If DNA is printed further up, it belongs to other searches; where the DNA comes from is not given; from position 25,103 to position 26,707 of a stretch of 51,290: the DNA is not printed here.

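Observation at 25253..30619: Tightly coupled four-gene operon: COG2403-type GTPase, carbamate kinase, dead transcarbamylase, Lys/Glu-rich orphan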

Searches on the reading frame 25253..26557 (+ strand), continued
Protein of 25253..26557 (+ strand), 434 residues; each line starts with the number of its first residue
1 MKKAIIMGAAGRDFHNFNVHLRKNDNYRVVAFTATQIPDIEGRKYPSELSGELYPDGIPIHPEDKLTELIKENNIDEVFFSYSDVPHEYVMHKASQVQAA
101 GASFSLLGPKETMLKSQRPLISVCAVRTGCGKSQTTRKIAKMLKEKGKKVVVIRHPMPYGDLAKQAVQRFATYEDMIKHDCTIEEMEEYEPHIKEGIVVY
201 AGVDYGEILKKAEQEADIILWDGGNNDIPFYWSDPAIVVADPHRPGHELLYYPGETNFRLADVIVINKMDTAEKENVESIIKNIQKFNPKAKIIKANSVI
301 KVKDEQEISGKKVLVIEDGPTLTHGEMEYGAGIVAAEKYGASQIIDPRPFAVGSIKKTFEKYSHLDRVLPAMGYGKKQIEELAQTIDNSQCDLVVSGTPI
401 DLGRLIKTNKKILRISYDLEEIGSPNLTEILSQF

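Call 56: search_protein_families(library=ncbifam, proteins=[L015:7328-8287:+, L052:6275-7249:+, L063:7308-8255:+, L070:7302-8249:+, L016:10510-10938:+, L048:1280-2785:+, L063:8287-9219:+, L058:8413-9345:+, L065:6759-7697:+, L065:8651-9577:+], max_evalue=1e-10)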
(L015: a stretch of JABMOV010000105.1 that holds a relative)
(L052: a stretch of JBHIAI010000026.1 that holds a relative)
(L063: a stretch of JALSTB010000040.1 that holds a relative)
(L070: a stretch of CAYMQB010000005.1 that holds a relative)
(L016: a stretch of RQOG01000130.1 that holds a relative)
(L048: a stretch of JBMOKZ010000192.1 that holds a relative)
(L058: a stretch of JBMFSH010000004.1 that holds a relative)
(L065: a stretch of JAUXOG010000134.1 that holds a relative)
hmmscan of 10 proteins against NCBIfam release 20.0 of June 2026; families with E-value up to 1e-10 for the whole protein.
L015:7328-8287:+ (319 aa): 4 families
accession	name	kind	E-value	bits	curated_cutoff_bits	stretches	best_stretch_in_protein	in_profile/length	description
TIGR00746.1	arcC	equivalog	1.2e-98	329.9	358.25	1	6-314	2-308/309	carbamate kinase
NF009007.0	PRK12352.1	subfamily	5.1e-91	304.9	266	1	5-315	3-315/316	carbamate kinase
NF009008.0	PRK12354.1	subfamily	2.9e-90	302.6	361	1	6-316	2-301/308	carbamate kinase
NF006926.0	PRK09411.1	equivalog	1.5e-67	227.9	416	1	6-314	3-296/297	carbamate kinase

L052:6275-7249:+ (324 aa): 5 families
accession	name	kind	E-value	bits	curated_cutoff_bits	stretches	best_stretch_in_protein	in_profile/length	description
TIGR00746.1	arcC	equivalog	3.3e-107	358.1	358.25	1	9-316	3-308/309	carbamate kinase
NF009007.0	PRK12352.1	subfamily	6.2e-103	344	266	1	9-317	5-315/316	carbamate kinase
NF009008.0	PRK12354.1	subfamily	3.6e-93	312.1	361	1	9-318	3-301/308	carbamate kinase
NF006926.0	PRK09411.1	equivalog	6.6e-71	238.9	416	1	9-316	4-296/297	carbamate kinase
TIGR00761.1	argB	equivalog_domain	5.8e-14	52.2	151.3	0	175-297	122-231/231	acetylglutamate kinase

L063:7308-8255:+ (315 aa): 4 families
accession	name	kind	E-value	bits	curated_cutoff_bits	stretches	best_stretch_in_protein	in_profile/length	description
TIGR00746.1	arcC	equivalog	4.5e-112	374.1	358.25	1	5-312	3-307/309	carbamate kinase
NF009007.0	PRK12352.1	subfamily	3.1e-111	371.3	266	1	1-314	1-315/316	carbamate kinase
NF009008.0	PRK12354.1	subfamily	6.4e-96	321.1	361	1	5-312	3-298/308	carbamate kinase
NF006926.0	PRK09411.1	equivalog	2.7e-72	243.4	416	1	3-299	2-279/297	carbamate kinase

L070:7302-8249:+ (315 aa): 8 families
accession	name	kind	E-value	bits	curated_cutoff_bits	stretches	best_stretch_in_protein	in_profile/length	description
TIGR00746.1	arcC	equivalog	1e-108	363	358.25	1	7-314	2-308/309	carbamate kinase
NF009007.0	PRK12352.1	subfamily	2.7e-102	341.9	266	1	6-314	3-314/316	carbamate kinase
NF009008.0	PRK12354.1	subfamily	3.4e-99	331.9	361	1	7-314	2-299/308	carbamate kinase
NF006926.0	PRK09411.1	equivalog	7.6e-73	245.3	416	1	6-314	2-296/297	carbamate kinase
TIGR00761.1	argB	equivalog_domain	4e-15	56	151.3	1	171-295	120-231/231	acetylglutamate kinase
NF010659.0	PRK14058.1-1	equivalog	1.7e-11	43.7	223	1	183-312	138-263/267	[LysW]-aminoadipate kinase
NF010661.0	PRK14058.1-3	equivalog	3.9e-11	42.5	251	0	171-308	136-263/283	acetylglutamate/acetylaminoadipate kinase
NF010662.0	PRK14058.1-4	equivalog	6e-11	42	194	0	170-314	132-262/264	[LysW]-aminoadipate/[LysW]-glutamate kinase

L016:10510-10938:+ (142 aa): 6 families
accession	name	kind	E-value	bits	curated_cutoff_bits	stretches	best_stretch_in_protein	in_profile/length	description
NF011113.0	PRK14541.1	equivalog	2.7e-60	202.5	255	1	3-140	2-139/140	nucleoside-diphosphate kinase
NF001908.0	PRK00668.1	equivalog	1.5e-51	173.8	155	1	2-139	3-140/141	nucleoside-diphosphate kinase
NF011116.0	PRK14545.1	equivalog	2.1e-48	164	217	1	3-136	4-137/139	nucleoside-diphosphate kinase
NF011114.0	PRK14542.1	equivalog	4.4e-45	152.7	250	1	3-137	2-136/137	nucleoside-diphosphate kinase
NF011112.0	PRK14540.1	equivalog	6.5e-45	152.3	202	1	1-134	1-134/135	nucleoside-diphosphate kinase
NF011115.0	PRK14543.1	equivalog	3.6e-20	72.5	287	1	3-137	6-155/169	nucleoside-diphosphate kinase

L048:1280-2785:+ (501 aa): 40 families (the best 25 are shown)
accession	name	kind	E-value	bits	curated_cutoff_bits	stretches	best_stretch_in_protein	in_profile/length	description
NF042993.1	AlphKGSA_gudD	equivalog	3.2e-169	563.7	770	1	9-487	2-480/481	alpha-ketoglutaric semialdehyde dehydrogenase GucD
NF052305.1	DioxValDhHalo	equivalog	8.8e-163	542.6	750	1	10-489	4-483/483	2,5-dioxovalerate dehydrogenase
TIGR01804.1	BADH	equivalog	2.1e-136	455.1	668.6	1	14-483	1-467/467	betaine-aldehyde dehydrogenase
NF009725.0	PRK13252.1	equivalog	9.3e-134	446.5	593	1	8-490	4-482/488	betaine-aldehyde dehydrogenase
TIGR02299.1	HpaE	equivalog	4e-131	438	638.35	1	12-488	2-477/488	5-carboxymethyl-2-hydroxymuconate semialdehyde dehydrogenase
NF002852.0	PRK03137.1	subfamily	6.6e-130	434.3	648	1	11-485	37-510/514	L-glutamate gamma-semialdehyde dehydrogenase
TIGR01780.1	SSADH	subfamily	8.5e-119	397.4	646.35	1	32-481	3-446/448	succinate-semialdehyde dehydrogenase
NF010000.0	PRK13473.1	subfamily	2.7e-118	395.6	615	1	12-487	4-472/475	aminobutyraldehyde dehydrogenase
NF050026.1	AcaldDHExaC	equivalog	3.8e-118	395.3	900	1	10-490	15-496/503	acetaldehyde dehydrogenase ExaC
NF050084.1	pip_6_carb_DH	equivalog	8e-118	394.3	730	1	32-497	3-470/475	L-piperidine-6-carboxylate dehydrogenase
NF045735.1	PaDhStyDPseudo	equivalog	8.2e-117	390.8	850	1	13-487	5-481/483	phenylacetaldehyde dehydrogenase StyD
NF045736.1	PaDhStyDRhodo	equivalog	1.4e-116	389.9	800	1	13-486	5-476/479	phenylacetaldehyde dehydrogenase StyD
NF008415.0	PRK11241.1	equivalog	1.9e-113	379.8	828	1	11-483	11-476/482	NADP-dependent succinate-semialdehyde dehydrogenase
TIGR01237.1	D1pyr5carbox2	equivalog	3.3e-113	379.2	659.65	1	9-484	31-506/511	L-glutamate gamma-semialdehyde dehydrogenase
NF007497.0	PRK10090.1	equivalog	1.7e-111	373.3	500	1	8-454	4-446/480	aldehyde dehydrogenase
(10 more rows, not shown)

L063:8287-9219:+ (310 aa): 16 families
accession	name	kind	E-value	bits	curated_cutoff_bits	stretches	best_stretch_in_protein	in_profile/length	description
NF001986.0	PRK00779.1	subfamily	1.5e-134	447.9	306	1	5-310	3-304/307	ornithine carbamoyltransferase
TIGR00658.1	orni_carb_tr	equivalog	1.1e-132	441.8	280.85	1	8-310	1-303/304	ornithine carbamoyltransferase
TIGR04384.1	putr_carbamoyl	exception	1.5e-102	343.1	500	1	11-308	3-305/330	putrescine carbamoyltransferase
NF011380.0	PRK14805.1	equivalog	4.9e-94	314.8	421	1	8-308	2-298/302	ornithine carbamoyltransferase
NF003286.0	PRK04284.1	subfamily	4e-88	295.7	515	1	3-307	2-327/332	ornithine carbamoyltransferase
NF002470.0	PRK01713.1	equivalog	4.9e-71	239.9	545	1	1-275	1-279/334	ornithine carbamoyltransferase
NF009213.0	PRK12562.1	subfamily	4.4e-65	220.2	559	1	7-307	6-329/334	ornithine carbamoyltransferase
NF011379.0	PRK14804.1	equivalog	4e-54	183.9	373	1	8-306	7-305/311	ornithine carbamoyltransferase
NF003384.0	PRK04523.1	equivalog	7.6e-53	179.7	288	1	8-309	4-332/336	N-acetylornithine carbamoyltransferase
TIGR00670.1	asp_carb_tr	equivalog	2e-50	171.6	236.95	1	8-310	1-303/304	aspartate carbamoyltransferase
NF002032.1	PRK00856.1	equivalog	2.4e-48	164.8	263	1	9-310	2-297/297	aspartate carbamoyltransferase catalytic subunit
NF006046.0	PRK08192.1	equivalog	2.1e-39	135.7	512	1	4-310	3-317/339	aspartate carbamoyltransferase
NF008853.0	PRK11891.1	equivalog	2.3e-29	102.3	560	1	8-309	89-397/430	aspartate carbamoyltransferase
NF005538.0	PRK07200.1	equivalog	7.8e-21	74.5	453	1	126-235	156-275/396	knotted carbamoyltransferase YgeW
TIGR03316.1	ygeW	equivalog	2.6e-19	69.4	500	1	9-236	20-273/391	knotted carbamoyltransferase YgeW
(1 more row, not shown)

L058:8413-9345:+ (310 aa): 16 families
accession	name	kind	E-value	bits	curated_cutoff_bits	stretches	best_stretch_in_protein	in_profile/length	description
NF001986.0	PRK00779.1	subfamily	2.4e-131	437.4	306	1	3-304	5-304/307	ornithine carbamoyltransferase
TIGR00658.1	orni_carb_tr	equivalog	1.1e-125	418.8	280.85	1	4-304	1-303/304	ornithine carbamoyltransferase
NF011380.0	PRK14805.1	equivalog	8.5e-111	369.8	421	1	4-304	2-300/302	ornithine carbamoyltransferase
TIGR04384.1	putr_carbamoyl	exception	2.8e-103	345.5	500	1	5-304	1-307/330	putrescine carbamoyltransferase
NF003286.0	PRK04284.1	subfamily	1.3e-85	287.5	515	1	3-302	6-328/332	ornithine carbamoyltransferase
NF009213.0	PRK12562.1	subfamily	7.4e-69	232.7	559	1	1-269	4-279/334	ornithine carbamoyltransferase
NF011379.0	PRK14804.1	equivalog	2.2e-62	211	373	1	4-304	7-309/311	ornithine carbamoyltransferase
NF002470.0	PRK01713.1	equivalog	5.3e-62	210.2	545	1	6-268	10-278/334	ornithine carbamoyltransferase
NF003384.0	PRK04523.1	equivalog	3.3e-58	197.3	288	1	4-303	4-332/336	N-acetylornithine carbamoyltransferase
NF002032.1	PRK00856.1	equivalog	2.1e-47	161.7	263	1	4-303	1-296/297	aspartate carbamoyltransferase catalytic subunit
TIGR00670.1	asp_carb_tr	equivalog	1.3e-43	149.3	236.95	1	4-303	1-302/304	aspartate carbamoyltransferase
NF006046.0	PRK08192.1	equivalog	2.2e-25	89.6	512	1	6-299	9-312/339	aspartate carbamoyltransferase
NF008853.0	PRK11891.1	equivalog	4.9e-25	88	560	1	3-298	88-392/430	aspartate carbamoyltransferase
NF005538.0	PRK07200.1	equivalog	5.7e-19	68.4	453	1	121-302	157-374/396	knotted carbamoyltransferase YgeW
TIGR03316.1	ygeW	equivalog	4e-17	62.2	500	1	1-230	16-273/391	knotted carbamoyltransferase YgeW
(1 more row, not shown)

L065:6759-7697:+ (312 aa): 16 families
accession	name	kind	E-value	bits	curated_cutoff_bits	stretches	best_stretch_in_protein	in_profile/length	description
NF001986.0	PRK00779.1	subfamily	4.8e-130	433.2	306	1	8-311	4-305/307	ornithine carbamoyltransferase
TIGR00658.1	orni_carb_tr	equivalog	2.8e-124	414.2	280.85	1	10-310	1-303/304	ornithine carbamoyltransferase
NF011380.0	PRK14805.1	equivalog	8.8e-111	369.8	421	1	11-311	3-301/302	ornithine carbamoyltransferase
TIGR04384.1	putr_carbamoyl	exception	4.7e-97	325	500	1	11-309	1-306/330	putrescine carbamoyltransferase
NF003286.0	PRK04284.1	subfamily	2.4e-83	280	515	1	8-274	5-277/332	ornithine carbamoyltransferase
NF002470.0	PRK01713.1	equivalog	1e-64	219.1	545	1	9-275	7-279/334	ornithine carbamoyltransferase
NF009213.0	PRK12562.1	subfamily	1.8e-63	215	559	1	10-275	7-279/334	ornithine carbamoyltransferase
NF011379.0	PRK14804.1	equivalog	1.4e-56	191.9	373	1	12-310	9-309/311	ornithine carbamoyltransferase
NF003384.0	PRK04523.1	equivalog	4e-52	177.3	288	1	10-310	4-333/336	N-acetylornithine carbamoyltransferase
NF002032.1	PRK00856.1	equivalog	1.3e-47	162.4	263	1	11-309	2-296/297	aspartate carbamoyltransferase catalytic subunit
TIGR00670.1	asp_carb_tr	equivalog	6.5e-45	153.5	236.95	1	10-310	1-303/304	aspartate carbamoyltransferase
NF006046.0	PRK08192.1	equivalog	2.3e-30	106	512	1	5-306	2-313/339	aspartate carbamoyltransferase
NF008853.0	PRK11891.1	equivalog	1.7e-27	96.1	560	1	4-310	82-398/430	aspartate carbamoyltransferase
TIGR03316.1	ygeW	equivalog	1.9e-21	76.5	500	1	8-236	17-273/391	knotted carbamoyltransferase YgeW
NF005538.0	PRK07200.1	equivalog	2e-21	76.5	453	1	7-303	19-369/396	knotted carbamoyltransferase YgeW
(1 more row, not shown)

L065:8651-9577:+ (308 aa): 15 families
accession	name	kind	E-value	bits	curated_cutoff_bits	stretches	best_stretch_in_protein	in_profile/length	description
TIGR00670.1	asp_carb_tr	equivalog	8.1e-96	320.7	236.95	1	4-306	1-303/304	aspartate carbamoyltransferase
NF002032.1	PRK00856.1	equivalog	6.4e-87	291.5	263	1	4-305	1-296/297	aspartate carbamoyltransferase catalytic subunit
NF008853.0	PRK11891.1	equivalog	2.2e-73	247.3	560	1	4-306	89-398/430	aspartate carbamoyltransferase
NF006046.0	PRK08192.1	equivalog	8.2e-73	245.6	512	1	4-306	7-317/339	aspartate carbamoyltransferase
NF001986.0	PRK00779.1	subfamily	1.2e-52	178.9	306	1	2-307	4-305/307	ornithine carbamoyltransferase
TIGR00658.1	orni_carb_tr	equivalog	1.6e-45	155.6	280.85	1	4-306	1-303/304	ornithine carbamoyltransferase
TIGR04384.1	putr_carbamoyl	exception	1.8e-35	122.6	500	1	5-306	1-307/330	putrescine carbamoyltransferase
NF010387.0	PRK13814.1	equivalog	2.4e-33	115.4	660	1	24-303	31-300/310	aspartate carbamoyltransferase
NF011380.0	PRK14805.1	equivalog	9.9e-28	97.1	421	1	4-306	2-300/302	ornithine carbamoyltransferase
NF009916.0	PRK13376.1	equivalog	2.5e-27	95.6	800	1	44-303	53-330/525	bifunctional aspartate carbamoyltransferase catalytic subunit/aspartate carbamoyltransferase regulatory subunit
NF003286.0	PRK04284.1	subfamily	1.2e-21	77.3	515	1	13-282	19-287/332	ornithine carbamoyltransferase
NF011379.0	PRK14804.1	equivalog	4.8e-18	65.3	373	1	4-306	7-309/311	ornithine carbamoyltransferase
NF003384.0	PRK04523.1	equivalog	1.4e-15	57.2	288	1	2-149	2-163/336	N-acetylornithine carbamoyltransferase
NF002470.0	PRK01713.1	equivalog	9.9e-15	54.8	545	1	20-290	24-296/334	ornithine carbamoyltransferase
NF009213.0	PRK12562.1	subfamily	3.2e-11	43.2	559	1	4-164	7-166/334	ornithine carbamoyltransferase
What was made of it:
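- On Ornithine carbamoyltransferase (argF/arcB): Active OTCs from related loci score 414-448 (call 56).
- The CKs tested reach, or lie within about 30 bits of, the arcC equivalog cutoff, and all pass the carbamate-kinase subfamily cutoff (call 56). L065 has P-loop-argF-arcC-pyrB, so CK is flanked by both CP consumers (call 56). L065 has P-loop-argF-arcC-pyrB (call 56).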

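Call 58: search_protein_families(library=pfam, proteins=[L031:7375-8643:+, L067:7379-8665:+, L044:7298-8581:+, L055:7410-8675:+, L069:7360-8628:+, L050:2685-3938:+, L029:6580-7656:+, L085:7322-8251:+, L064:4144-5976:+, L030:5363-5809:+], max_evalue=0.0001)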
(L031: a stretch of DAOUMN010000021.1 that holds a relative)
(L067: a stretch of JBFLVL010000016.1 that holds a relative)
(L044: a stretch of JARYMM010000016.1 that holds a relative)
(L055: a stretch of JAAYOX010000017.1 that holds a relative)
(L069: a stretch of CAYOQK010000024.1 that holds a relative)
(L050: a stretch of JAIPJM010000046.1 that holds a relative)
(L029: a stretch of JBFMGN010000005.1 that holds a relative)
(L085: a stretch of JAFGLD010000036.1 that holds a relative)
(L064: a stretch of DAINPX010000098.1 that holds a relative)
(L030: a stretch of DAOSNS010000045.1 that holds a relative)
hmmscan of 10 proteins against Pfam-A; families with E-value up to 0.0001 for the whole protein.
L031:7375-8643:+ (422 aa): 4 families
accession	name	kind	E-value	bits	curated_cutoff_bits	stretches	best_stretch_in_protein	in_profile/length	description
PF01018.28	GTP1_OBG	-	1.2e-62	210.6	27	1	3-157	1-155/155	GTP1/OBG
PF01926.29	MMR_HSR1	-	3.3e-24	85.6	21.9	1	160-280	1-113/113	50S ribosome-binding GTPase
PF09269.16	DUF1967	-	4.6e-22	78.3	27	1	351-420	1-70/70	Domain of unknown function (DUF1967)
PF02421.24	FeoB_N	-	1.7e-08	34.6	27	1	161-285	3-119/156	Ferrous iron transport protein B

L067:7379-8665:+ (428 aa): 1 family
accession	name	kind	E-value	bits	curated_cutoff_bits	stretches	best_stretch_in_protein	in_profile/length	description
PF01555.25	N6_N4_Mtase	-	3.3e-53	181.3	26.7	1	61-301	1-217/221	DNA methylase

L044:7298-8581:+ (427 aa): 2 families
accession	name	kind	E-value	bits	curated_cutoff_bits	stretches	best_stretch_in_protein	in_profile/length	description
PF22691.2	Thiolase_C_1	-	1.8e-34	118.9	28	1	296-426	17-143/144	Thiolase C-terminal domain-like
PF02803.24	Thiolase_C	-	3.8e-06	27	27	1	308-396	33-101/123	Thiolase, C-terminal domain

L055:7410-8675:+ (421 aa): 1 family
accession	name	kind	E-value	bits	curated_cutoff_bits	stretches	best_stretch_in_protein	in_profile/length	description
PF00860.26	Xan_ur_permease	-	3.5e-32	112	27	1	17-386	4-388/389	Permease family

L069:7360-8628:+ (422 aa): 2 families
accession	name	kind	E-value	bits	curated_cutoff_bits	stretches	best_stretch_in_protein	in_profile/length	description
PF13598.12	DUF4139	-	5.1e-07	30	31.8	1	157-418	3-199/205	Domain of unknown function (DUF4139)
PF13600.11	DUF4140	-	8.9e-05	23.3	27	0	16-70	2-56/98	N-terminal domain of unknown function (DUF4140)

L050:2685-3938:+ (417 aa): 1 family
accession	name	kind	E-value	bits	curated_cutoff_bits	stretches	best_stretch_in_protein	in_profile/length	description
PF11294.13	DUF3095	-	1.3e-120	403.5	22.2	1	30-405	1-378/378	Protein of unknown function (DUF3095)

L029:6580-7656:+ (358 aa): 2 families
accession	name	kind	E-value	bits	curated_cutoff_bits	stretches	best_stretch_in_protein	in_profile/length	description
PF19328.4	DAP_DH_C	-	8.9e-96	319.8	23.3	1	147-350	1-204/206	2,4-diaminopentanoate dehydrogenase C-terminal domain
PF01113.26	DapB_N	-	2.6e-08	34.4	25.6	1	10-87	1-77/124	Dihydrodipicolinate reductase, N-terminus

L085:7322-8251:+ (309 aa): 0 families

L064:4144-5976:+ (610 aa): 4 families
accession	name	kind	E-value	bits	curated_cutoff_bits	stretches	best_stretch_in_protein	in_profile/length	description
PF01380.27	SIS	-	5.7e-65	217.5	25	2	292-418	2-129/131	SIS domain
PF13522.11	GATase_6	-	4.6e-17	62.7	27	1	63-187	8-123/130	Glutamine amidotransferase domain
PF13537.11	GATase_7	-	3.2e-12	47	25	1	85-198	13-121/123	Glutamine amidotransferase domain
PF13230.11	GATase_4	-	6.1e-06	25.8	23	1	51-136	57-141/272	Glutamine amidotransferases class-II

L030:5363-5809:+ (148 aa): 1 family
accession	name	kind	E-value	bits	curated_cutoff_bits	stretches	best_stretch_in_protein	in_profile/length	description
PF01029.23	NusB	-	1.3e-32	113.4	23.1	1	8-129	3-131/133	NusB family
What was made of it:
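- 2,4-diaminopentanoate dehydrogenase in L029 (call 58).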

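Call 60: list_cluster_members(proteins=[P0364])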
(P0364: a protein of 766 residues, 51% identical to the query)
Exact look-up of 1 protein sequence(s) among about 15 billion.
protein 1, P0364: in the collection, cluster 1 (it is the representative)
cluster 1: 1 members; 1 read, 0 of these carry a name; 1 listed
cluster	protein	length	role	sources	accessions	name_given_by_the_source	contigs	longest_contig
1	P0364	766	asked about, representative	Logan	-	-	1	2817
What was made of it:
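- The single CK::P-loop fusion (P0364) is a singleton on a 2.8 kb contig (call 60).
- Tried and rejected: P0364 is CK::P-loop, but it is a single sequence on a 2.8 kb contig (call 60), so I treat it as weak.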
